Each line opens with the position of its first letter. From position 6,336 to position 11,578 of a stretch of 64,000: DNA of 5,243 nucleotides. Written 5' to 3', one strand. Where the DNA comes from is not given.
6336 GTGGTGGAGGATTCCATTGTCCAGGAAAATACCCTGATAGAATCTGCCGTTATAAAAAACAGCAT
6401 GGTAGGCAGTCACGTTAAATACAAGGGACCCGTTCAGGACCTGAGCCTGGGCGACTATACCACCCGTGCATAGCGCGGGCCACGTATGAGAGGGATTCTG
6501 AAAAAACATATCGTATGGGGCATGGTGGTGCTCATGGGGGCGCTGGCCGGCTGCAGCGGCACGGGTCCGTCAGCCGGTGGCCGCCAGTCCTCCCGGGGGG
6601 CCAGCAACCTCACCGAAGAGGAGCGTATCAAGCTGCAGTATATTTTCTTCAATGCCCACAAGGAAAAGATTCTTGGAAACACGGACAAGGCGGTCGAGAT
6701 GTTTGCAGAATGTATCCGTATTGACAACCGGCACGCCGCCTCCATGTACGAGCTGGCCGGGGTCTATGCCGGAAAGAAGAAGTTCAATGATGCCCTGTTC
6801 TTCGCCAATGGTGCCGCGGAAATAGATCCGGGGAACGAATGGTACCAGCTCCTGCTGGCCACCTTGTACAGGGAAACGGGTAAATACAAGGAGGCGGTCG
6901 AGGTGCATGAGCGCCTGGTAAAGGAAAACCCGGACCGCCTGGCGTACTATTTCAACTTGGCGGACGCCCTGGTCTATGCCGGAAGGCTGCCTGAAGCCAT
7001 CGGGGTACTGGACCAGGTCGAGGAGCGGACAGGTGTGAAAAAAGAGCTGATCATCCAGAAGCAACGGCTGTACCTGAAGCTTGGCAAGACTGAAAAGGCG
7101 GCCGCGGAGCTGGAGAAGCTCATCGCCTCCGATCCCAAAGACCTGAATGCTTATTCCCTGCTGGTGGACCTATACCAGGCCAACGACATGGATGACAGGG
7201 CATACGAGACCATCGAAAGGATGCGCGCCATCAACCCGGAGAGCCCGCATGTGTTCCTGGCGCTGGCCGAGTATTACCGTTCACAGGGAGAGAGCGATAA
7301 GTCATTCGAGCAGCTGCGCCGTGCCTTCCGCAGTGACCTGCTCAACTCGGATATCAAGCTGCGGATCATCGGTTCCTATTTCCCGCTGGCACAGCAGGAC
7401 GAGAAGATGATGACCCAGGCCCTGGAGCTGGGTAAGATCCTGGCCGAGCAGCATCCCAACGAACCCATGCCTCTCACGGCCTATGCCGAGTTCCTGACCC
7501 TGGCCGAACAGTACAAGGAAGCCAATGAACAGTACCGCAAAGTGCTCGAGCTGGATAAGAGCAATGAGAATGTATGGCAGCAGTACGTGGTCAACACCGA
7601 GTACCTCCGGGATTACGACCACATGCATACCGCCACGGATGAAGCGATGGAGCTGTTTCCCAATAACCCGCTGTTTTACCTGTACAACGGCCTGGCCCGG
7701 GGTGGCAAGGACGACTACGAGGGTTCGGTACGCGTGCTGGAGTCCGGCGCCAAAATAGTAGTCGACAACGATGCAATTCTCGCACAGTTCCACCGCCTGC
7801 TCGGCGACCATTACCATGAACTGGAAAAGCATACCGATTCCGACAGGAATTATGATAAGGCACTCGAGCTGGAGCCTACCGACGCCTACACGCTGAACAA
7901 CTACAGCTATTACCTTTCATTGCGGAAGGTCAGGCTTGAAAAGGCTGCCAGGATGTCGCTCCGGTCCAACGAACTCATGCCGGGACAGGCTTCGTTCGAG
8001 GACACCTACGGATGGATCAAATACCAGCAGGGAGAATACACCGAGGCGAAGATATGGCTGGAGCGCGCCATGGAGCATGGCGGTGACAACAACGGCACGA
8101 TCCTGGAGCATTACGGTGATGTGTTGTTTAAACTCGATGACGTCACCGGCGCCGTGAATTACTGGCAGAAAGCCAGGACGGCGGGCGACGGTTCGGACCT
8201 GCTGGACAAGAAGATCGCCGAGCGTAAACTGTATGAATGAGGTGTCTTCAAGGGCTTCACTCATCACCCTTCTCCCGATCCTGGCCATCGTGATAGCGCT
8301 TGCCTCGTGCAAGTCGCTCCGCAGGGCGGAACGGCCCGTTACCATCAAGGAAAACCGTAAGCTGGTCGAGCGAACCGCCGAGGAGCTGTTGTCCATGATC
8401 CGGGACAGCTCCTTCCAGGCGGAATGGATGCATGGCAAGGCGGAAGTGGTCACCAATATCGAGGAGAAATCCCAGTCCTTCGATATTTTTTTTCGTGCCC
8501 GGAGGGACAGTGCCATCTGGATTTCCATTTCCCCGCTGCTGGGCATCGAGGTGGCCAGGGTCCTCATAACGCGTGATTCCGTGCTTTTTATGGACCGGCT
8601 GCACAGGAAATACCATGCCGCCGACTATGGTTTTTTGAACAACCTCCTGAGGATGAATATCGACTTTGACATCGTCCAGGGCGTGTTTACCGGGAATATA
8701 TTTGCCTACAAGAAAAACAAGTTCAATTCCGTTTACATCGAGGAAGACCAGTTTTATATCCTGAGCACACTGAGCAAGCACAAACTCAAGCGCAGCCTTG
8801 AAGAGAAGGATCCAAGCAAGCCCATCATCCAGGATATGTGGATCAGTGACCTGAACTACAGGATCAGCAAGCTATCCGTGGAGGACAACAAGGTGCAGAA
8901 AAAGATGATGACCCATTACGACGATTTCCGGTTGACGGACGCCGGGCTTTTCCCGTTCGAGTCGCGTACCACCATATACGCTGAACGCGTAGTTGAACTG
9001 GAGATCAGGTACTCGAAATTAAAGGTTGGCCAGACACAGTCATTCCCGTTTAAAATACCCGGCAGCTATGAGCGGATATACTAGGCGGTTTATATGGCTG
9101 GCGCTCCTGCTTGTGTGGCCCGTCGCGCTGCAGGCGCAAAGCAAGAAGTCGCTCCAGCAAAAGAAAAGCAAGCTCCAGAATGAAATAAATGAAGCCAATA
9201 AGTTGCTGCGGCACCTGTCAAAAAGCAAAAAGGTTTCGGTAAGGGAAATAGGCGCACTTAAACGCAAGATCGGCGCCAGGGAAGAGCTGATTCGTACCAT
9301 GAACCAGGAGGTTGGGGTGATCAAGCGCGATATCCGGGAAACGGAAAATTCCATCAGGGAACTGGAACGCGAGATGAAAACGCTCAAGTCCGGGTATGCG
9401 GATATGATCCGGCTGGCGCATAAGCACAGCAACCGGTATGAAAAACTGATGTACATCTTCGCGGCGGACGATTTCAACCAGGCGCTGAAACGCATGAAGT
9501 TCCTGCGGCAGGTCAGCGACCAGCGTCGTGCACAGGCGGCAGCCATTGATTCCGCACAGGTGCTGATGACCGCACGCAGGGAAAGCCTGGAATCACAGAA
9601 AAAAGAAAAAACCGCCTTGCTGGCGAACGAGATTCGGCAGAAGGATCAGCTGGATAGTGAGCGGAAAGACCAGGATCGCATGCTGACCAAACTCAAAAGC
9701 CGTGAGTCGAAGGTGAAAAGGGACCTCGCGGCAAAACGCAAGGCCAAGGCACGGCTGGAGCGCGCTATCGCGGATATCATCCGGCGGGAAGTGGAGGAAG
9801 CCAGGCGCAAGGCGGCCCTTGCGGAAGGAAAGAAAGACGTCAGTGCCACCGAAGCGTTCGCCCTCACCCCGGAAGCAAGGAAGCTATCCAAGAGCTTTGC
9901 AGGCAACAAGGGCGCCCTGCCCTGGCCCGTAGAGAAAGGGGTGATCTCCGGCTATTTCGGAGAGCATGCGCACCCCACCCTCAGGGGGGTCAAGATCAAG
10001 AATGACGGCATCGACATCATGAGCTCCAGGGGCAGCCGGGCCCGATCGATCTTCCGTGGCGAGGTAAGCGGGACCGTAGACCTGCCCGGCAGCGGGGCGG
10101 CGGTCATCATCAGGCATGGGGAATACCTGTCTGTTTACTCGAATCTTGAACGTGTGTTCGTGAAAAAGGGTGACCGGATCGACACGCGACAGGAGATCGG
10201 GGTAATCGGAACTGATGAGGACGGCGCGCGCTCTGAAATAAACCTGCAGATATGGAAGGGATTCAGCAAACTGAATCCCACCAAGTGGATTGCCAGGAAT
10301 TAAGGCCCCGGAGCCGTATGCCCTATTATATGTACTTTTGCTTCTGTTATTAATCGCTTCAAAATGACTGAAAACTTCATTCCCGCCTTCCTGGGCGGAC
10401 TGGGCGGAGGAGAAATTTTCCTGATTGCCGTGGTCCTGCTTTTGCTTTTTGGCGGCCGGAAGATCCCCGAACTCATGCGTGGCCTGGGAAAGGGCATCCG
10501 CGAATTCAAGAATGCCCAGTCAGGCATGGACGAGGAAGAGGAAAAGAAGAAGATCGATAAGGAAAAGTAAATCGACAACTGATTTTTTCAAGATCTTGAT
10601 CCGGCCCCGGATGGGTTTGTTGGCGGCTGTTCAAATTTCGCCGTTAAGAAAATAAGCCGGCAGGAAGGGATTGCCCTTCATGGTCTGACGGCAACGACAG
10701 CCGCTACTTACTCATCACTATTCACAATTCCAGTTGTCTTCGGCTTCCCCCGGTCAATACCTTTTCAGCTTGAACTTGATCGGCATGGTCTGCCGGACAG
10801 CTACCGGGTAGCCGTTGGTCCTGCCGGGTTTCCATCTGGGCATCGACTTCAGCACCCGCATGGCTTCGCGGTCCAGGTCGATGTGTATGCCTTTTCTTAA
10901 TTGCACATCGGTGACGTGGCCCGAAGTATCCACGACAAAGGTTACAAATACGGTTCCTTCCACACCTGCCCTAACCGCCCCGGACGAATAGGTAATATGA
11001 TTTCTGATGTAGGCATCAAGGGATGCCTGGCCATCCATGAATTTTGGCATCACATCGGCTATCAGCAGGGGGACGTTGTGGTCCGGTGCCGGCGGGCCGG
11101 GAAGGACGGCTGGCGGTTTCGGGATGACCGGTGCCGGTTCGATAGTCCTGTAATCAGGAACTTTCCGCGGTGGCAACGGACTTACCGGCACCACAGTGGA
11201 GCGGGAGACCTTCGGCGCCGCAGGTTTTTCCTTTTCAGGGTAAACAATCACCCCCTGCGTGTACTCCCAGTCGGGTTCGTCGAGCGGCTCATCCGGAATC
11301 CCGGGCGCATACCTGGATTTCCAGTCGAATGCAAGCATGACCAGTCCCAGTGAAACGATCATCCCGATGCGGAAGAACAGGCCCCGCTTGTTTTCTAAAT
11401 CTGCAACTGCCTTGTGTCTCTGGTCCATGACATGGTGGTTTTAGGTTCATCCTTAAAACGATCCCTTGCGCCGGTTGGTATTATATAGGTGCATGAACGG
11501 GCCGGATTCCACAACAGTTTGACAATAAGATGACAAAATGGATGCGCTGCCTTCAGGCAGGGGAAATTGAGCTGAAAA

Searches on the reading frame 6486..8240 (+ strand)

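Call 62: search_protein_families(library=pfam, proteins=[window:6486-8240:+], max_evalue=0.001)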
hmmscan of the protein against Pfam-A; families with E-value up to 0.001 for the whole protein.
window:6486-8240:+ (584 aa): 29 families (the best 25 are shown)
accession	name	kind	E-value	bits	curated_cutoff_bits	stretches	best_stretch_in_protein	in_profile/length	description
PF13428.12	TPR_14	-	1.1e-29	100.3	23.5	1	120-160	3-43/44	Tetratricopeptide repeat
PF07719.23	TPR_2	-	1.6e-27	93.7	27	0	433-466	1-34/34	Tetratricopeptide repeat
PF14559.12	TPR_19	-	2e-26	92.6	25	4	197-261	2-66/68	Tetratricopeptide repeat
PF13424.12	TPR_12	-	2.5e-23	82.5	30.1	1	124-179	9-72/77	Tetratricopeptide repeat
PF13181.12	TPR_8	-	2.9e-22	77.3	25.7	0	195-219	10-34/34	Tetratricopeptide repeat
PF13431.12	TPR_17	-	2.8e-20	71.3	24.4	0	456-480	2-26/34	Tetratricopeptide repeat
PF13432.12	TPR_16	-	2.9e-20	72.8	32.7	1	122-179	1-58/65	Tetratricopeptide repeat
PF13414.12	TPR_11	-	5e-19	68.2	26.8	0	127-162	3-38/42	TPR repeat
PF12895.13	ANAPC3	-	2.9e-18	66.4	27.2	1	98-177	3-81/82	Anaphase-promoting complex, cyclosome, subunit 3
PF00515.34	TPR_1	-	6.5e-14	51.5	27.8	0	436-466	4-34/34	Tetratricopeptide repeat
PF13176.12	TPR_7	-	3.6e-12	45.8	27.9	0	123-148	4-31/36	Tetratricopeptide repeat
PF25062.1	ARM_TT21_N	-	1.8e-10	41.4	40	0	377-530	10-164/222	Tetratricopeptide repeat protein 21 N-terminal ARM repeat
PF13174.12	TPR_6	-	2.3e-10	40.9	26.3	0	121-150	3-32/33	Tetratricopeptide repeat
PF13429.12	TPR_15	-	3.4e-10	40.2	26.2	0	252-298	144-190/280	Tetratricopeptide repeat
PF23914.1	TPR_CcmH_CycH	-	5.5e-10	39.7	42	0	438-522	55-141/158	Cytochrome c-type biogenesis protein H TPR domain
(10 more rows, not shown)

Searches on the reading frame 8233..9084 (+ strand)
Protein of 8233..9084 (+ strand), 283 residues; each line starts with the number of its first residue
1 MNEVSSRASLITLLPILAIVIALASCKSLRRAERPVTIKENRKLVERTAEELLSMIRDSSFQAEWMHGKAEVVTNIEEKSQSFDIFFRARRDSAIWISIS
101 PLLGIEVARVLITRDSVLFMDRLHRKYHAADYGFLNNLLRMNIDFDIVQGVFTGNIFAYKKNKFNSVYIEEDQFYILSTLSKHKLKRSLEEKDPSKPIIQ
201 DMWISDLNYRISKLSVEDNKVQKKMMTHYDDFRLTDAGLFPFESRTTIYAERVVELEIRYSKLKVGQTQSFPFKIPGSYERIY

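Call 62: search_protein_families(library=pfam, proteins=[window:8233-9084:+], max_evalue=0.001)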
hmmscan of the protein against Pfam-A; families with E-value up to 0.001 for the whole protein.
window:8233-9084:+ (283 aa): 1 family
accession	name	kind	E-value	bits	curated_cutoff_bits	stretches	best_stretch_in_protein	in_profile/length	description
PF14125.13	DUF4292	-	2.5e-42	145.4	23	1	66-282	7-209/209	Domain of unknown function (DUF4292)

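Call 81: search_protein_families(library=ncbifam, proteins=[window:8233-9084:+], max_evalue=0.001)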
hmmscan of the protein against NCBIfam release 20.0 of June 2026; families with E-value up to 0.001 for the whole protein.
window:8233-9084:+ (283 aa): 1 family
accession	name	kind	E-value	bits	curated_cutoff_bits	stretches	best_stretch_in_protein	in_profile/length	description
NF053559.1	LolB1_Flavo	equivalog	5.5e-49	166.9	50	1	16-275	3-244/244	lipoprotein insertase outer membrane protein LolB1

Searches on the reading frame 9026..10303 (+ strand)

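Call 62: search_protein_families(library=pfam, proteins=[window:9026-10303:+], max_evalue=0.001)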
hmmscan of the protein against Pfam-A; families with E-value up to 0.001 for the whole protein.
window:9026-10303:+ (425 aa): 1 family
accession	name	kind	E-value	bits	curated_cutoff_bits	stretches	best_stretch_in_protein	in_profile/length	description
PF01551.29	Peptidase_M23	-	2.6e-13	50.4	28.7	1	326-418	3-96/96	Peptidase family M23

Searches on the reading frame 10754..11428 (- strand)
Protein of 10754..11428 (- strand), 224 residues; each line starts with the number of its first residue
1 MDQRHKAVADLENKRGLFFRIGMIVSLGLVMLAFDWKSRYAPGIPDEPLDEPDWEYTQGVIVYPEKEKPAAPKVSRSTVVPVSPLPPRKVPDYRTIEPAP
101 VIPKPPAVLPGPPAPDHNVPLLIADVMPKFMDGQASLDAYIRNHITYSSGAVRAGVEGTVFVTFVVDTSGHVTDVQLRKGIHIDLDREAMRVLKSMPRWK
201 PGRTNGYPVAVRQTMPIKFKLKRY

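Call 62: search_protein_families(library=pfam, proteins=[window:10754-11428:-], max_evalue=0.001)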
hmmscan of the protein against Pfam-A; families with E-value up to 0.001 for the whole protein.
window:10754-11428:- (224 aa): 1 family
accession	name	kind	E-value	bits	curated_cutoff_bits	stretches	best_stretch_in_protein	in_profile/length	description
PF03544.19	TonB_C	-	8e-18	65.1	24.6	1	144-221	2-79/79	Gram-negative bacterial TonB protein C-terminal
